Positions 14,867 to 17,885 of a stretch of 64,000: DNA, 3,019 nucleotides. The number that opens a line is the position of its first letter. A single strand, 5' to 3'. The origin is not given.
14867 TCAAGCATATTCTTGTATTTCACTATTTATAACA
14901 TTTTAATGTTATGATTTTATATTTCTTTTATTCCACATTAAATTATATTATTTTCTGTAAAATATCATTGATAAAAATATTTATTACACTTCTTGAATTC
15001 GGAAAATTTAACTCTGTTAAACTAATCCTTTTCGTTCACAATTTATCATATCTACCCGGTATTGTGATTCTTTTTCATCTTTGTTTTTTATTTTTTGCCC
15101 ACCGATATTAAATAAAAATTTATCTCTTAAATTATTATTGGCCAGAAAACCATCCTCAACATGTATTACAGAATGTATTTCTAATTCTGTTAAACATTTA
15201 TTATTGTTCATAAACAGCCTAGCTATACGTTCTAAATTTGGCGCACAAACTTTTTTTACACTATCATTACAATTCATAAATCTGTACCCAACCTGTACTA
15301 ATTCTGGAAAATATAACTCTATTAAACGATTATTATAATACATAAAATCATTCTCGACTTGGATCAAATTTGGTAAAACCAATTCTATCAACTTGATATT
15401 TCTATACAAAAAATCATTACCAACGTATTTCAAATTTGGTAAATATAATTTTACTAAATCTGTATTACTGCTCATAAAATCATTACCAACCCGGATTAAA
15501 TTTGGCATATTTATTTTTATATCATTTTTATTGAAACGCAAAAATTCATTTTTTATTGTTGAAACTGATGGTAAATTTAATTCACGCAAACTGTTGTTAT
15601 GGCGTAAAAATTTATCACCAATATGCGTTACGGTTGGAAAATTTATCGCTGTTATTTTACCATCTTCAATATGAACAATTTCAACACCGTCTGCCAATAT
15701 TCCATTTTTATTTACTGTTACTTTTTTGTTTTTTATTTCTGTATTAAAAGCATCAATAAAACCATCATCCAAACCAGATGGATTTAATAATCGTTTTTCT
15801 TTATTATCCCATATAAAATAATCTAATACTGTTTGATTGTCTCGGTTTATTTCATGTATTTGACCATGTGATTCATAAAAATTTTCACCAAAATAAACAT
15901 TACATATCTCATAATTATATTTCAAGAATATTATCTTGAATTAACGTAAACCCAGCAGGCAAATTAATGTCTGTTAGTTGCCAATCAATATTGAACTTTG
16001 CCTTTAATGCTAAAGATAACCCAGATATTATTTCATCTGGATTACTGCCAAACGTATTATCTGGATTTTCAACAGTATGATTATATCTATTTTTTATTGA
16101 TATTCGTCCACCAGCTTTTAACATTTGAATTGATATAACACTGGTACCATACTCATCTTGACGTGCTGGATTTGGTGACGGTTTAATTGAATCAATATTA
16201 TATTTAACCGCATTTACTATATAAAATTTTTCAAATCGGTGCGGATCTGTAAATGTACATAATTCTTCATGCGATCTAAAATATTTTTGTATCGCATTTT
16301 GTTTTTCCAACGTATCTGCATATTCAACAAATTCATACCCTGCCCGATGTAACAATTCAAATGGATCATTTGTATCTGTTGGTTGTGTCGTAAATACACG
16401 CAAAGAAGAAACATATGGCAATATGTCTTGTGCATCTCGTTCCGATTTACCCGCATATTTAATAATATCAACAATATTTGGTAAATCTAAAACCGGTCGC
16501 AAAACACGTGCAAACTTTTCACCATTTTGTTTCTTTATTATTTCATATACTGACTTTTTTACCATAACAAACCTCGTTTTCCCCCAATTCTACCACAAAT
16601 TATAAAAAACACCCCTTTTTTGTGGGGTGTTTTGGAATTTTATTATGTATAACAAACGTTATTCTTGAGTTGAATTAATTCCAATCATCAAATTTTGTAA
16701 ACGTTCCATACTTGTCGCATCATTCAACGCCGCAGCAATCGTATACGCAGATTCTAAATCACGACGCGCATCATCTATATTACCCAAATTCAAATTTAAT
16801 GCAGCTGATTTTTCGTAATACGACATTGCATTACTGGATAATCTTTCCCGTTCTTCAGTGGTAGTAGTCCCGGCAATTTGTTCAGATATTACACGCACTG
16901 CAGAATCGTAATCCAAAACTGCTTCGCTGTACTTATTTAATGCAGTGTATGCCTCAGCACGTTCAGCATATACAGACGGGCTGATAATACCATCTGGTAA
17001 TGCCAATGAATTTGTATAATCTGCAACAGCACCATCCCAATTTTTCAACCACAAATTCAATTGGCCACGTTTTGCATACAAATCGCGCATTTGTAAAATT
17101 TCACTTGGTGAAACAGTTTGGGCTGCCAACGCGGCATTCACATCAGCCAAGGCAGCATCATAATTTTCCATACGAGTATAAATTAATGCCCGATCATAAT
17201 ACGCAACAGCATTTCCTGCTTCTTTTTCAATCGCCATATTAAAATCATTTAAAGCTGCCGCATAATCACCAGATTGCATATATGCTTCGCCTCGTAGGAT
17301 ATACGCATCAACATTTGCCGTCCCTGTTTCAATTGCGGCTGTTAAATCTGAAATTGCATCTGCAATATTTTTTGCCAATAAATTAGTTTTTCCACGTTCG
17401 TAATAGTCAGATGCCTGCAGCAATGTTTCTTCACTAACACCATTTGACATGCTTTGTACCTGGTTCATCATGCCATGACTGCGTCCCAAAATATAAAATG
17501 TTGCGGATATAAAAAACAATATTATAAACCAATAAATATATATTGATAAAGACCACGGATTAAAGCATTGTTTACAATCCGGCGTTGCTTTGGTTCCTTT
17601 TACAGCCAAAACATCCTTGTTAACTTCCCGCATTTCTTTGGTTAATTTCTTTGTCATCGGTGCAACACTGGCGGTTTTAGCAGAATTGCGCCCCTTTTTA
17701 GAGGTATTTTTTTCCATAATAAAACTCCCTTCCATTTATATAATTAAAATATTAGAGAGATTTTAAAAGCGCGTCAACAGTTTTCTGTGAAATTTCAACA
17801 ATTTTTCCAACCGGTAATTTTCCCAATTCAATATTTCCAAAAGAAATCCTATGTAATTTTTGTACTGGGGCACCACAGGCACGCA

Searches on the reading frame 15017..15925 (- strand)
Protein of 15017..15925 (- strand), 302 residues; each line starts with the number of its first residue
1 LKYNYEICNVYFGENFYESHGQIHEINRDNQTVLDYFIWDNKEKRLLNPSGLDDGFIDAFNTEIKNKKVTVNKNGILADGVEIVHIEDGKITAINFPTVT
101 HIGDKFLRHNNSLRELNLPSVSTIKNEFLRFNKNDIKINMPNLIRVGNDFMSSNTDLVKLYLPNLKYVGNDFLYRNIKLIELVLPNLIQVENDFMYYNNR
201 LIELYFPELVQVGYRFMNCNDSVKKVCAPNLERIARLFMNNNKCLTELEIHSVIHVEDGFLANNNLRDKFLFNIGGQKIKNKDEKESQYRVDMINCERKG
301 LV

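Call 21: search_protein_families(library=pfam, proteins=[window:15017-15925:-], max_evalue=0.01)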
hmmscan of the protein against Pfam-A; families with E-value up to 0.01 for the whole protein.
window:15017-15925:- (302 aa): 1 family
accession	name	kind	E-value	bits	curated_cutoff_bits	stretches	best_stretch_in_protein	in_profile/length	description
PF13306.12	LRR_5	-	6.9e-09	36.1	27.7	2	90-199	12-123/127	BspA type Leucine rich repeat region (6 copies)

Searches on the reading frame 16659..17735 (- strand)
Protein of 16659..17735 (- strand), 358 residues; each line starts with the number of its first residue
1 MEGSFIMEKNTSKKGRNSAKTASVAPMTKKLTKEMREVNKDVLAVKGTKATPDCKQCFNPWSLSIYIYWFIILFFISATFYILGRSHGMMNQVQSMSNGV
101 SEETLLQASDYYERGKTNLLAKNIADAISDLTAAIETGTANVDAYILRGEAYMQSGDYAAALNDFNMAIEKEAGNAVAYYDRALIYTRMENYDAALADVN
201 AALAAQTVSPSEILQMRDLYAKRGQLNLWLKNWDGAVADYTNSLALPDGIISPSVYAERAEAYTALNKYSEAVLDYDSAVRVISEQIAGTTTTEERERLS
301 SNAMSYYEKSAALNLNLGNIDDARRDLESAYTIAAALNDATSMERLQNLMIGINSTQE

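Call 74: search_protein_families(library=pfam, proteins=[window:16659-17735:-], max_evalue=0.01)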
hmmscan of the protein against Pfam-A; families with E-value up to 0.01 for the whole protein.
window:16659-17735:- (358 aa): 14 families
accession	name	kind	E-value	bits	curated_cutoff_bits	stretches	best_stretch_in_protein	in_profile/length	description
PF00515.34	TPR_1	-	9.5e-20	70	27.8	3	143-170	2-29/34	Tetratricopeptide repeat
PF07719.23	TPR_2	-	1.3e-17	62.8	27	1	143-171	2-30/34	Tetratricopeptide repeat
PF13371.12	TPR_9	-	1e-10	41.9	35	1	151-206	4-59/73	Tetratricopeptide repeat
PF13181.12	TPR_8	-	4.3e-10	39.4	25.7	0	143-170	2-29/34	Tetratricopeptide repeat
PF14559.12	TPR_19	-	4.9e-08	33.6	25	2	120-162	3-45/68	Tetratricopeptide repeat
PF13432.12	TPR_16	-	3.2e-07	31.1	32.7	1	123-171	12-60/65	Tetratricopeptide repeat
PF13424.12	TPR_12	-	3.5e-07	30.8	30.1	0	176-207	3-34/77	Tetratricopeptide repeat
PF13431.12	TPR_17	-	3.6e-07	30.4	24.4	1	165-196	2-33/34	Tetratricopeptide repeat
PF13428.12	TPR_14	-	1.7e-06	28.6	23.5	1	143-183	2-42/44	Tetratricopeptide repeat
PF25575.1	TPR_BSK1_C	-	3.1e-06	27.5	42.2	0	222-284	47-108/118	Serine/threonine-protein kinase BSK1-like, TPR repeats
PF13414.12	TPR_11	-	1.6e-05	24.9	26.8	1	149-188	1-40/42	TPR repeat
PF10516.15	SHNi-TPR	-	0.00024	21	21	0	224-246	8-30/38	SHNi-TPR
PF03704.23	BTAD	-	0.00072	20.4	22.1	0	264-332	24-90/146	Bacterial transcriptional activator domain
PF13176.12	TPR_7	-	0.0014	19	27.9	0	149-162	6-19/36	Tetratricopeptide repeat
